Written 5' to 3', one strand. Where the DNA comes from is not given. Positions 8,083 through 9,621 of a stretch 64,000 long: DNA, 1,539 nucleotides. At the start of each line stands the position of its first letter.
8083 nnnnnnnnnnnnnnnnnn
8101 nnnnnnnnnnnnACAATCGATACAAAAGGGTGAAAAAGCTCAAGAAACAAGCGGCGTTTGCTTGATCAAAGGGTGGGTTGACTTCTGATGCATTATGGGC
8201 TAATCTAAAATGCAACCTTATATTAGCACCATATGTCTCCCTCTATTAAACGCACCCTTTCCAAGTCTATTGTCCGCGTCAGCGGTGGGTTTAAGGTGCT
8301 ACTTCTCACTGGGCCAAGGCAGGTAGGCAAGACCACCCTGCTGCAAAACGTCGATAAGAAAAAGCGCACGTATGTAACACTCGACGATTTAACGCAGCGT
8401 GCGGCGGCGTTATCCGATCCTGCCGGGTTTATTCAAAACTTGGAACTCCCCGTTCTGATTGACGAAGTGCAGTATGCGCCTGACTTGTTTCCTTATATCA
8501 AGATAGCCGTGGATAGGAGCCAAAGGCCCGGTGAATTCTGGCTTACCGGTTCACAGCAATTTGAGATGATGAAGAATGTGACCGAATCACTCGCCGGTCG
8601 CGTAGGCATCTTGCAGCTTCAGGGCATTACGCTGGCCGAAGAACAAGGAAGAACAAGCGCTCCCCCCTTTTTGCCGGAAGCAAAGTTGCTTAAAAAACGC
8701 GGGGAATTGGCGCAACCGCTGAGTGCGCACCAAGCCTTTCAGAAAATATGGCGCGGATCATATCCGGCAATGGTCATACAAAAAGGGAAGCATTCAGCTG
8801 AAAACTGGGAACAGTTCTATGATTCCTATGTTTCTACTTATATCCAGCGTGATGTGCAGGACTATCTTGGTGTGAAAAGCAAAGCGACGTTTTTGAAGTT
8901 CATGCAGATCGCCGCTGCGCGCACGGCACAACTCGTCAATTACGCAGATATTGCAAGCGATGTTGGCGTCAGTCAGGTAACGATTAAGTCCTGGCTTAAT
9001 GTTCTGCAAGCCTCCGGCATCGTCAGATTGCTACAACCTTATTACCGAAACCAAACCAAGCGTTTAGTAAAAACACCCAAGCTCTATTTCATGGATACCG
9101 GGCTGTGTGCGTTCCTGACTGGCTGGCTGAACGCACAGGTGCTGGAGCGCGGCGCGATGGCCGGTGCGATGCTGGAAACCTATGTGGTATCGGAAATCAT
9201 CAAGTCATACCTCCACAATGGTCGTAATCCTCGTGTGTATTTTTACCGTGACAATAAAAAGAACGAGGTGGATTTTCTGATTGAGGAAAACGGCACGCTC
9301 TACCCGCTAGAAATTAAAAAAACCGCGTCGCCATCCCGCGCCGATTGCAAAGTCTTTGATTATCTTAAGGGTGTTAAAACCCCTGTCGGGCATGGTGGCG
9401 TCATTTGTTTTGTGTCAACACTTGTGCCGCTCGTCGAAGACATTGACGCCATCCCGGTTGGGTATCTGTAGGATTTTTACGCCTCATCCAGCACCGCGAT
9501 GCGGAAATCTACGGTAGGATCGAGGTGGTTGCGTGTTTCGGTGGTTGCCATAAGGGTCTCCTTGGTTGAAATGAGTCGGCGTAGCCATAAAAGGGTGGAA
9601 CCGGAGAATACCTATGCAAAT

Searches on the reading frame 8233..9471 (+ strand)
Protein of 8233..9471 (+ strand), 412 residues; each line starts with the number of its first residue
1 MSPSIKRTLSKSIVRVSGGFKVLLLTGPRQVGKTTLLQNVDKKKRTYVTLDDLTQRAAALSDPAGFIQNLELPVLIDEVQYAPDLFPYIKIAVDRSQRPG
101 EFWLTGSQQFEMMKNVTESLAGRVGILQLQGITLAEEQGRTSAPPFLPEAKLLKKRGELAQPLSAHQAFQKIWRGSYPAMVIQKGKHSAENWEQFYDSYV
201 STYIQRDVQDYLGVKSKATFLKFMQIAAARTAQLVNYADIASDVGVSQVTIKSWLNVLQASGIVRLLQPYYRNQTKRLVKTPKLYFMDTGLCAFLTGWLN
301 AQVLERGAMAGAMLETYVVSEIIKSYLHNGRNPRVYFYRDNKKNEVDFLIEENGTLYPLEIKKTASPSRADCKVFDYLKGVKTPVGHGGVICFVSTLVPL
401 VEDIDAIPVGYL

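Call 72: find_encoding_contigs(protein=window:8233-9471:+, flank=10000, max_places=1)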
Protein window:8233-9471:+ (412 aa): 3 contigs read that carry it; 1 place shown.
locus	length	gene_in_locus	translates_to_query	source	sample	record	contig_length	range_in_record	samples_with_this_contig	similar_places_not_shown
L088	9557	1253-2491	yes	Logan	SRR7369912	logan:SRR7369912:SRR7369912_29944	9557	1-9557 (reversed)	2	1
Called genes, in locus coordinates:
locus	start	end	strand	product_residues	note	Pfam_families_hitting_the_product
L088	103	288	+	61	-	-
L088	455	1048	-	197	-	PF13532:2OG-FeII_Oxy_2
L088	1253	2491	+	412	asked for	PF13173:AAA_14, PF13635:DUF4143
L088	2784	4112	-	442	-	PF00025:Arf (faint), PF00071:Ras (faint), PF01926:MMR_HSR1, PF02421:FeoB_N, PF00009:GTP_EFTU, PF01926:MMR_HSR1, PF02421:FeoB_N, PF14714:KH_dom-like, +4 more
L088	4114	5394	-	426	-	PF01011:PQQ (faint), PF13570:Beta-prop_ACSF4, PF13360:PQQ_2, PF25293:Beta-prop_EMC1_N (faint)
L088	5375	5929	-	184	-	-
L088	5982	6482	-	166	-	PF06271:RDD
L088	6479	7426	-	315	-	PF00890:FAD_binding_2 (faint), PF01134:GIDA (faint), PF01266:DAO (faint), PF07992:Pyr_redox_2, PF13738:Pyr_redox_3, PF00070:Pyr_redox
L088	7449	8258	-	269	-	PF00702:Hydrolase, PF12710:HAD, PF08282:Hydrolase_3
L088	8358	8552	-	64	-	-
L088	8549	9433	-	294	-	PF01040:UbiA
